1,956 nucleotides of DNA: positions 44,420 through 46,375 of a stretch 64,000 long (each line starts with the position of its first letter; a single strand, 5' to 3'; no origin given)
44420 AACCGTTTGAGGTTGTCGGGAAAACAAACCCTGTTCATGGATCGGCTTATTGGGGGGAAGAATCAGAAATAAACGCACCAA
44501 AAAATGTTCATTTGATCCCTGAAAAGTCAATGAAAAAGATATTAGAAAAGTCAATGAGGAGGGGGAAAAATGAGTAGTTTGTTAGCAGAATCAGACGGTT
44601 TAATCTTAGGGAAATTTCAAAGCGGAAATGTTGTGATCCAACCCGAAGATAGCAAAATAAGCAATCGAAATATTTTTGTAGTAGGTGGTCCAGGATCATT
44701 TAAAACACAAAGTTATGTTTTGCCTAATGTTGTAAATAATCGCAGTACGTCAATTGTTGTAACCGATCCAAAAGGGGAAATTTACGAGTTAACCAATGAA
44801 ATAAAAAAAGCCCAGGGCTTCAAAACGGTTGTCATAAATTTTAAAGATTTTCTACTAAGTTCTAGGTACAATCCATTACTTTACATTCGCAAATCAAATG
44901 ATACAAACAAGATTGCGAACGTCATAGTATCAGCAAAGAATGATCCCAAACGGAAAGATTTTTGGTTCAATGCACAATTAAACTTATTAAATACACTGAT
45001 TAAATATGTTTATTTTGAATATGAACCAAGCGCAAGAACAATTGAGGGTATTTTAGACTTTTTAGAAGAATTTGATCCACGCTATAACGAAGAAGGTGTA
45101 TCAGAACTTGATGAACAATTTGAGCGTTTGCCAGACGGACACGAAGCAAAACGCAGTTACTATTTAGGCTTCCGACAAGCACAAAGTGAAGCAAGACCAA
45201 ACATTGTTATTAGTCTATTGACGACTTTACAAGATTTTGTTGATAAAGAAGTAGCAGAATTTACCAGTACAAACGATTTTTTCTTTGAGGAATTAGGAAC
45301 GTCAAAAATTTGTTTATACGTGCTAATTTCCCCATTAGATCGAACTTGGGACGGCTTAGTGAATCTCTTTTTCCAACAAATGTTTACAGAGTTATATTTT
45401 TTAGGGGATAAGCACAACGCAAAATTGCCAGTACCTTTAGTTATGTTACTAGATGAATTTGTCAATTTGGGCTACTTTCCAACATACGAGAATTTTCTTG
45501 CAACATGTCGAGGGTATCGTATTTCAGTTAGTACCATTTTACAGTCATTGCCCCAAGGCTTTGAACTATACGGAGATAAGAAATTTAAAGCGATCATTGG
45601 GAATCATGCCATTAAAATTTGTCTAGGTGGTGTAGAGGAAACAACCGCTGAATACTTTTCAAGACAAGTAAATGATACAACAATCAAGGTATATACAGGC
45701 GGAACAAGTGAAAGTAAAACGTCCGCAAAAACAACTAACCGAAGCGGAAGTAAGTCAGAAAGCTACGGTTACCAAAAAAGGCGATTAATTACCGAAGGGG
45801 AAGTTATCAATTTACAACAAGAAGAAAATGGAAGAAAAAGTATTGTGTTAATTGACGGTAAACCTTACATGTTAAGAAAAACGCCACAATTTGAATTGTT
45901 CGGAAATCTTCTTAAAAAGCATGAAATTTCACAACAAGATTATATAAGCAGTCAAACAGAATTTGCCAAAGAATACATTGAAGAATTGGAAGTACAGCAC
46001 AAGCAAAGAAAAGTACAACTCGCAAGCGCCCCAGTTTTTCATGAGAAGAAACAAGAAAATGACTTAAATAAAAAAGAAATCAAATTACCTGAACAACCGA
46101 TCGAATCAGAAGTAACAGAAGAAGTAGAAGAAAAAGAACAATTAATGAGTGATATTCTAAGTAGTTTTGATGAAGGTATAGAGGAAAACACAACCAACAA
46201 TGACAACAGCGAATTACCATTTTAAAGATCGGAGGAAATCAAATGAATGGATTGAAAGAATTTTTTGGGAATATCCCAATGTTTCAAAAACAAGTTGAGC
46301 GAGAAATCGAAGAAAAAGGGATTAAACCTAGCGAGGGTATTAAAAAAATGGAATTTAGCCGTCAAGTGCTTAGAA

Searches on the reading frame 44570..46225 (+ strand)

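Call 78: search_protein_families(library=pfam, proteins=[window:44570-46225:+], max_evalue=0.00001)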
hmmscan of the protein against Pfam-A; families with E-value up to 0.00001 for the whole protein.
window:44570-46225:+ (551 aa): 3 families
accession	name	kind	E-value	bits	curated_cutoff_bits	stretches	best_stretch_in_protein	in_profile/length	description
PF02534.20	T4SS-DNA_transf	-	1.2e-99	334.8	20.1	1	33-456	45-449/468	Type IV secretory system Conjugative DNA transfer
PF12696.13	TraG-D_C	-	4.4e-28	98.2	22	1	289-416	1-125/126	TraM recognition site of TraD and TraG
PF10412.15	TrwB_AAD_bind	-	6.5e-13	48.8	20.5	1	291-418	247-369/387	Type IV secretion-system coupling protein DNA-binding domain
